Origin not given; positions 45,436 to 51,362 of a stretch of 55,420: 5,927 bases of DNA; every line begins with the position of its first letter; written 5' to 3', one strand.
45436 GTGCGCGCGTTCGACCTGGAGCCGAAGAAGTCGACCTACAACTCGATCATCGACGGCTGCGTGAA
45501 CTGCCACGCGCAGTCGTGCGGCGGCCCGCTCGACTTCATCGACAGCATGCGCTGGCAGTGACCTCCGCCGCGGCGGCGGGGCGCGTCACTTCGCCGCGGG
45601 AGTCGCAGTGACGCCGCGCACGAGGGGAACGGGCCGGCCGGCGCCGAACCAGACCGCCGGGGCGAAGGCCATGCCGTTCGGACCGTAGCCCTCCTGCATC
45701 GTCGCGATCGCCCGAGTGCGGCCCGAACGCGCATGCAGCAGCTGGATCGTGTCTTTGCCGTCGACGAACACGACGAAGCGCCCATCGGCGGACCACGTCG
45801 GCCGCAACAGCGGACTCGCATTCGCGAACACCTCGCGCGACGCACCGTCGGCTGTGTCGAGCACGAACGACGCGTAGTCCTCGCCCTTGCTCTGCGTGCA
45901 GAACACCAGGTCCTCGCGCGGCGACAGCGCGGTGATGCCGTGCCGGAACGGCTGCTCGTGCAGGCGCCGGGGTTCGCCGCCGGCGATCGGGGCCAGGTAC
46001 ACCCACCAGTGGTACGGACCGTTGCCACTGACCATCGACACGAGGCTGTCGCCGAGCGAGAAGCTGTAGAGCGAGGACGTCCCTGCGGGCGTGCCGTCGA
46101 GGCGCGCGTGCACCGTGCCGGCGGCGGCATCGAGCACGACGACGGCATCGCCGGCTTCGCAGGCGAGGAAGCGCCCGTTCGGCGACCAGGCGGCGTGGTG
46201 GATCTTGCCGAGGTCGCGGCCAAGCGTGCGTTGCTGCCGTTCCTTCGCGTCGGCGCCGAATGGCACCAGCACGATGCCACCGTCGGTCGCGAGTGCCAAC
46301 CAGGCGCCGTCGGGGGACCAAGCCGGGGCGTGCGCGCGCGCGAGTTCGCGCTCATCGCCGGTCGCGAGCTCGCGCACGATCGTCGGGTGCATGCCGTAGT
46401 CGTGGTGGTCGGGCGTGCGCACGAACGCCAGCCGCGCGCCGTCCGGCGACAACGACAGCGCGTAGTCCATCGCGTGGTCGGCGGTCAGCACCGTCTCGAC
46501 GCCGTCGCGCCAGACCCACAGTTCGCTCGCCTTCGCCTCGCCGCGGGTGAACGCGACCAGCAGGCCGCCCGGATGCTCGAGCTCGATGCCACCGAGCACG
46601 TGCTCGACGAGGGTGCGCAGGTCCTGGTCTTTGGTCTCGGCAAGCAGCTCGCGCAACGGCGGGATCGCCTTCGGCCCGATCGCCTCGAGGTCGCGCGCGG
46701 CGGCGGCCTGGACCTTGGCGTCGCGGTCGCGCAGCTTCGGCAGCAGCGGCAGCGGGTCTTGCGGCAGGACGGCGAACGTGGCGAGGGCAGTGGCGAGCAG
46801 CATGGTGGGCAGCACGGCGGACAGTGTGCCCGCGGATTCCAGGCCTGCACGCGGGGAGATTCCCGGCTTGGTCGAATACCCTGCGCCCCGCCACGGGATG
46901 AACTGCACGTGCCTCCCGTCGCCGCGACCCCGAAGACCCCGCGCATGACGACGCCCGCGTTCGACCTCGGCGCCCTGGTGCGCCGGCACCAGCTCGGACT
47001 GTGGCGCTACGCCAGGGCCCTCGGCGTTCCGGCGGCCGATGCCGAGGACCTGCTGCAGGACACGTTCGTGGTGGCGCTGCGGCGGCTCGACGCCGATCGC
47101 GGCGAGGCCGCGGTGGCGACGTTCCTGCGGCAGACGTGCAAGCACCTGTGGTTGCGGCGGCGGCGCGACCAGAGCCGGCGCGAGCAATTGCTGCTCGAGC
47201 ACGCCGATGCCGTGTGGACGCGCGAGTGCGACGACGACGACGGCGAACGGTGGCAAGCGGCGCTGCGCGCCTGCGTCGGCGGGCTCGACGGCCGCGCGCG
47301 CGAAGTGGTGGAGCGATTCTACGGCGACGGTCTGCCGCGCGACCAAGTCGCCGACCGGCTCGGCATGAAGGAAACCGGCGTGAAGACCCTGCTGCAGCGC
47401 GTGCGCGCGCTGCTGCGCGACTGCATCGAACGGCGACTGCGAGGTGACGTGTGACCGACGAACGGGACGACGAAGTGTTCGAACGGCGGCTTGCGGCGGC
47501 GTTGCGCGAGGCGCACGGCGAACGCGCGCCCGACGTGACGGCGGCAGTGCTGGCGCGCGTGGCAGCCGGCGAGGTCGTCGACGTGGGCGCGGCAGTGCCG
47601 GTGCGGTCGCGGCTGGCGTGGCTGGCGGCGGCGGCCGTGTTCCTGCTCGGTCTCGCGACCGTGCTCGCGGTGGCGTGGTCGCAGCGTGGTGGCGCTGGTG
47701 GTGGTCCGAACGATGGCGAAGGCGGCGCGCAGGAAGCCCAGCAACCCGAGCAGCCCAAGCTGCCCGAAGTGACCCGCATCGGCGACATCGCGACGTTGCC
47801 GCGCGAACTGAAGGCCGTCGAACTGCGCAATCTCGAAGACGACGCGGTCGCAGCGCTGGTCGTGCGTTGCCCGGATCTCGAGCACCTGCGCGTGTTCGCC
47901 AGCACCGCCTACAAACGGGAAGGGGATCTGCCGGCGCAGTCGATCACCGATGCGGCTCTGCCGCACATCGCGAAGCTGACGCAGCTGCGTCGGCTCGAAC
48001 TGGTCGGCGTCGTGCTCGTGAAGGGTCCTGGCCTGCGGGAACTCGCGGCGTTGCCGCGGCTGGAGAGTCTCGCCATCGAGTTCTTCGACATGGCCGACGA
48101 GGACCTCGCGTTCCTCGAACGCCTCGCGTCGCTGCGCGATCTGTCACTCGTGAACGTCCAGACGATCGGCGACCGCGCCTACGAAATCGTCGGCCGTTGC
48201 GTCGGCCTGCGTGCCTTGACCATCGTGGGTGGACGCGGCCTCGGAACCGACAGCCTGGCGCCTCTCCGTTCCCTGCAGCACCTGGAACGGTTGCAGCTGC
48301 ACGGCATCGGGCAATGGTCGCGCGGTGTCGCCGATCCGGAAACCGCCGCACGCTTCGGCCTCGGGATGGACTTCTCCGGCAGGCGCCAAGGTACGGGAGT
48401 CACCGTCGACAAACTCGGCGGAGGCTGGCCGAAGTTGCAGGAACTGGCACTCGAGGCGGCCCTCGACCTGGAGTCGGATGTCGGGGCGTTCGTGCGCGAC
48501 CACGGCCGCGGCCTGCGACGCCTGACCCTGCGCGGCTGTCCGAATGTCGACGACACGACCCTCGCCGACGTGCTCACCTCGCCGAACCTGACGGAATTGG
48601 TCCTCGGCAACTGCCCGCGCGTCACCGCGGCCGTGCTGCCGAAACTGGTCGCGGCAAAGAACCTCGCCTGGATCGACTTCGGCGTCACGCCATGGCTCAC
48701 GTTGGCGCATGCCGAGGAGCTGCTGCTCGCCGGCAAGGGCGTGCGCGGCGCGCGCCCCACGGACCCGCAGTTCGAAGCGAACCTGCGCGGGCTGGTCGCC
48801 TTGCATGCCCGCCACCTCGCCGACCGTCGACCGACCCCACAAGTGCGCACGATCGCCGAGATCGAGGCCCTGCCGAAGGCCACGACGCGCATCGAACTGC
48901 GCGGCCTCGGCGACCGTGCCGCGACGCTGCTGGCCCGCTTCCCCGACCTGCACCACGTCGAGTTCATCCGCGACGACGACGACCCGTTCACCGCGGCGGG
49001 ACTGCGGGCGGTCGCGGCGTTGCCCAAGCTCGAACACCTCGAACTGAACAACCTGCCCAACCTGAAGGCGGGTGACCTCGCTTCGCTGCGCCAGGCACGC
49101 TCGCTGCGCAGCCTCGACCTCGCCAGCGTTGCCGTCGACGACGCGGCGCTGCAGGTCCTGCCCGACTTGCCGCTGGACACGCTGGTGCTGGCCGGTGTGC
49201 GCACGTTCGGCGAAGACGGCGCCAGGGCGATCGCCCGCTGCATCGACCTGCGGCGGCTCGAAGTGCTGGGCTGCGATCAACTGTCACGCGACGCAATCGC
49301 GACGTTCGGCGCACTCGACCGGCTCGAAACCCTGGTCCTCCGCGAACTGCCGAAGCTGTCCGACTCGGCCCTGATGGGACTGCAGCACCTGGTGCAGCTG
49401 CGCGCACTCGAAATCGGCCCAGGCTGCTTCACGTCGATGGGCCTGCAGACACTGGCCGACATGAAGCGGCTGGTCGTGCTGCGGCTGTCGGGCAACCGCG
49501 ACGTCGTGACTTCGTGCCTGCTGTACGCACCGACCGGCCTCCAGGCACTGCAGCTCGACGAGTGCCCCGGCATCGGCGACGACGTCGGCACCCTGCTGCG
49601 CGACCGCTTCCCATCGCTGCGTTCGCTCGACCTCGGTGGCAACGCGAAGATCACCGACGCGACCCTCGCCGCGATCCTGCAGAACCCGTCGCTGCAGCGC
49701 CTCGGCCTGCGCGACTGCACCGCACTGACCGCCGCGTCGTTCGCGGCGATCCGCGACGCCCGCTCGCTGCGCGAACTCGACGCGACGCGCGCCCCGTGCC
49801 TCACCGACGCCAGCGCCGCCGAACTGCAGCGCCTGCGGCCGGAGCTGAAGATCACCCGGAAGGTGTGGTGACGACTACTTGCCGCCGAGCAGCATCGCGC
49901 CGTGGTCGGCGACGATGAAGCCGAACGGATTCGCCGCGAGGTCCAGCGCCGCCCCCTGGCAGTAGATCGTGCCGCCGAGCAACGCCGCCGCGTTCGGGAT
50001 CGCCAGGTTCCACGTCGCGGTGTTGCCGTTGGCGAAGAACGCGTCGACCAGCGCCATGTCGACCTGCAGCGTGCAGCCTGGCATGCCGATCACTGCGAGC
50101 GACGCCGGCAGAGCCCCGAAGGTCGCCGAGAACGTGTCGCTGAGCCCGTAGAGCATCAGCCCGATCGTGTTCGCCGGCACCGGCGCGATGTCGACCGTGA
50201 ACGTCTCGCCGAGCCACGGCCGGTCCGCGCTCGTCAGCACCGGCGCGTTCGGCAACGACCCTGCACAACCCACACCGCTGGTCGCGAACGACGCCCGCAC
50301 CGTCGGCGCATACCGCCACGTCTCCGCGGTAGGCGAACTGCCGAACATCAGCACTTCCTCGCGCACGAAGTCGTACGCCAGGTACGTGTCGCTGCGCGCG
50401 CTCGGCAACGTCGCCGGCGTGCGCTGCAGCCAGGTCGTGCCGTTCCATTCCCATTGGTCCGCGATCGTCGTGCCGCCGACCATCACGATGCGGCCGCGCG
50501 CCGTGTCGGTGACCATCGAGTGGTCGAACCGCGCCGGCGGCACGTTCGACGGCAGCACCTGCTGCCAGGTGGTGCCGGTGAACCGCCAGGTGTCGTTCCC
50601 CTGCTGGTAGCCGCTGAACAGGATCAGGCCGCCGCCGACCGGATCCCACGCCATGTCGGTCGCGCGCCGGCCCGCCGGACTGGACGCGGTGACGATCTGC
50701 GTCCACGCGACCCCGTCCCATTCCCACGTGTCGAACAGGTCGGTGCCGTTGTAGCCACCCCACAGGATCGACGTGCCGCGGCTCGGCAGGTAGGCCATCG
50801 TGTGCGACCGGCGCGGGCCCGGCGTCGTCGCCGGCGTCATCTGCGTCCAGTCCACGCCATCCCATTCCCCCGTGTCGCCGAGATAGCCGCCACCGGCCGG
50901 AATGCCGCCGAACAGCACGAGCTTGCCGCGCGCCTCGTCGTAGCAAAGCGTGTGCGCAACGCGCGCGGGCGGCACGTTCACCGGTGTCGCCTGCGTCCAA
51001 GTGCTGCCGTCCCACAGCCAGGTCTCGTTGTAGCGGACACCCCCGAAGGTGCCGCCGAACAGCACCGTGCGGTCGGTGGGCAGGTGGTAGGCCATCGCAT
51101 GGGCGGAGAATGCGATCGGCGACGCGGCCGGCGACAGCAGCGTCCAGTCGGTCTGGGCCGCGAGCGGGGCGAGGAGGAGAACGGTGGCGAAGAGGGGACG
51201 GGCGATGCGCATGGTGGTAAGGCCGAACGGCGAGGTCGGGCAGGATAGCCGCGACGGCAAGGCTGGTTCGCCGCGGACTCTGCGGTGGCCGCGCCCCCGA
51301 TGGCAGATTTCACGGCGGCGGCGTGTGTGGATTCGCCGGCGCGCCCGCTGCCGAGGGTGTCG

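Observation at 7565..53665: Near-universal Gln at the +1 position after AxA in signal peptides (a Q-rule-like secretome signature)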

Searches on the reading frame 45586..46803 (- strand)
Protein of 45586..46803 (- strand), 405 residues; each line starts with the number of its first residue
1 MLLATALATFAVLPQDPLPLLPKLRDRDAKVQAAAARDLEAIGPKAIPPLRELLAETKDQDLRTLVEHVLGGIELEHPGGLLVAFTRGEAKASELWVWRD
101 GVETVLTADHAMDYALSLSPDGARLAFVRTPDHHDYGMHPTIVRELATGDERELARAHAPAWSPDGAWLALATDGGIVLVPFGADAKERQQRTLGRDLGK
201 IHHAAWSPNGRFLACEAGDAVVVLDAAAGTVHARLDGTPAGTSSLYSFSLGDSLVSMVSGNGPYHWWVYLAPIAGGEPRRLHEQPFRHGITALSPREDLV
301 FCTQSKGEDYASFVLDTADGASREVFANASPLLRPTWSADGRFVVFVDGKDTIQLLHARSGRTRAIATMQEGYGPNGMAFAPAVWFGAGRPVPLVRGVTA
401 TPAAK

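Call 55: search_protein_families(library=ncbifam, proteins=[window:45586-46803:-], max_evalue=0.01)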
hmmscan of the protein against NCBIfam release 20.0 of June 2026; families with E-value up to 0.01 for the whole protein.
window:45586-46803:- (405 aa): 3 families
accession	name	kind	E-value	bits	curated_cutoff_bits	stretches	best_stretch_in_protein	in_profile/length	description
TIGR02800.1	propeller_TolB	equivalog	6.4e-12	45.1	343.15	2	268-358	305-394/418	Tol-Pal system beta propeller repeat protein TolB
NF033523.0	lasso_peptidase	equivalog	6.8e-08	31.7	400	1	154-221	87-154/638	Atxe2 family lasso peptide isopeptidase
NF002183.0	PRK01029.1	equivalog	0.00012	21.2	405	1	105-219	275-391/429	Tol-Pal system protein TolB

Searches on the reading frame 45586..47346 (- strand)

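Call 12: search_protein_families(library=pfam, proteins=[window:45586-47346:-], max_evalue=0.01)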
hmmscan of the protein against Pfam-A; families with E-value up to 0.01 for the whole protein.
window:45586-47346:- (586 aa): 10 families
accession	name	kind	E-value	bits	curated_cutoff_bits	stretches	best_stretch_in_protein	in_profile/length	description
PF07676.18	PD40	-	1.6e-11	44.3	20.9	0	338-351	11-24/38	WD40-like Beta Propeller Repeat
PF25174.1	Beta-prop_THOC3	-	6.9e-08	32.3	305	1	276-410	73-203/272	THOC3 beta-propeller domain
PF13646.12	HEAT_2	-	2.9e-06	27.9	27.7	1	200-254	3-58/88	HEAT repeats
PF12894.13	ANAPC4_WD40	-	6.9e-06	26.7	22.9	0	380-412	39-72/91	Anaphase-promoting complex subunit 4 WD40 domain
PF10647.15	Gmad1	-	8.8e-05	22.9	20.5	0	472-545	28-100/251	Lipoprotein LpqB beta-propeller domain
PF23414.1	Beta-prop_EML_2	-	0.00018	21.5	90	1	337-405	41-107/266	Echinoderm microtubule-associated protein second beta-propeller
PF00930.27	DPPIV_N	-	0.00049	19.4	22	0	494-547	26-78/354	Dipeptidyl peptidase IV (DPP IV) N-terminal region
PF00400.38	WD40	-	0.00069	20.5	27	0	380-396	12-29/39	WD domain, G-beta repeat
PF03130.22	HEAT_PBS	-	0.0022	18.8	20.9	1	212-236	1-26/27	PBS lyase HEAT-like repeat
PF23389.1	Beta-prop_WDR19_1st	-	0.0033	16.9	27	1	340-412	86-155/325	WDR19 first beta-propeller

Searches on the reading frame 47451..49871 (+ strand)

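Call 12: search_protein_families(library=pfam, proteins=[window:47451-49871:+], max_evalue=0.01)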
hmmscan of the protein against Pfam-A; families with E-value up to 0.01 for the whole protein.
window:47451-49871:+ (806 aa): 8 families
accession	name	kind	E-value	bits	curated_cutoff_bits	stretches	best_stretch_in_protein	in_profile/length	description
PF23598.1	LRR_14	-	5.4e-13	48.9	40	2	134-286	157-294/353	Leucine-rich repeat region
PF12799.13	LRR_4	-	2.7e-11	43.8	27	0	721-761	1-38/44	Leucine Rich repeats (2 copies)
PF24758.1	LRR_At5g56370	-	8.7e-11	42.3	27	0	686-787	29-134/227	FBD-associated F-box protein At5g56370, LRR repeats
PF25013.1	LRR_Zer-1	-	4.2e-10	40.4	27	0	718-779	5-62/137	Zer-1-like, Leucine-rich repeats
PF13855.12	LRR_8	-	3.7e-06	27.1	27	0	720-756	24-59/61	Leucine rich repeat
PF23622.1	LRR_At1g61320_AtMIF1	-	8.6e-05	22.5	26.9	0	545-632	65-149/384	At1g61320/AtMIF1, LRR domain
PF25019.1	LRR_R13L1-DRL21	-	0.00023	21.5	27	0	523-558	92-125/127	R13L1/DRL21 LRRs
PF23247.1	LRR_RPS2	-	0.0081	16.6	27.9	0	520-540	90-110/160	Plant disease resistance protein RPS2-like, leucine-rich repeats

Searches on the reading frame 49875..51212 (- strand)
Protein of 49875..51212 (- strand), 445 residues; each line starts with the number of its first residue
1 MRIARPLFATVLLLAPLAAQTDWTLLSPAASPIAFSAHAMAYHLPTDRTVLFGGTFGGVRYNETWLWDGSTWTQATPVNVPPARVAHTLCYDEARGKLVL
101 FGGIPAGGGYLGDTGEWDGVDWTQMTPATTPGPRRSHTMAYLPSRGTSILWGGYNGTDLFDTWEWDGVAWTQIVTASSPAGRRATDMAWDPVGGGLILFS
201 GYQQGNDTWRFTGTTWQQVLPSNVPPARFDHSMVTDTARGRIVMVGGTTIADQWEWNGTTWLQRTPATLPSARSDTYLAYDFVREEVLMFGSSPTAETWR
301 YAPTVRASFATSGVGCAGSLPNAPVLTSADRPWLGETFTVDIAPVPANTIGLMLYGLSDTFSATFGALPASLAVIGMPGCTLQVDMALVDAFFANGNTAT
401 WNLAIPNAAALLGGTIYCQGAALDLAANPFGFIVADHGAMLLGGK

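Call 12: search_protein_families(library=pfam, proteins=[window:49875-51212:-], max_evalue=0.01)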
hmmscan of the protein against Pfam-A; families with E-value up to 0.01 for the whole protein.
window:49875-51212:- (445 aa): 6 families
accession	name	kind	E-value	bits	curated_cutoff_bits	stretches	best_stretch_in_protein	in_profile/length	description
PF24681.1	Kelch_KLHDC2_KLHL20_DRC7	-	1.6e-25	90.1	50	3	46-247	8-221/221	KLHDC2/KLHL20/DRC7 Kelch-repeats domain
PF13418.12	Kelch_4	-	5.3e-13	49.1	21.6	1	83-114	1-31/49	Galactose oxidase, central domain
PF24981.1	Beta-prop_ATRN-LZTR1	-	1.6e-12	47.7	50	2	21-156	25-170/289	Attractin/LZTR1 beta-propeller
PF13415.12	Kelch_3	-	2.3e-12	47.2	22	2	50-92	5-48/48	Galactose oxidase, central domain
PF13964.12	Kelch_6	-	2e-06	28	25.3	0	228-254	2-24/50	Kelch motif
PF07646.21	Kelch_2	-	0.00049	20.4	21.3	0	95-121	11-38/48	Kelch motif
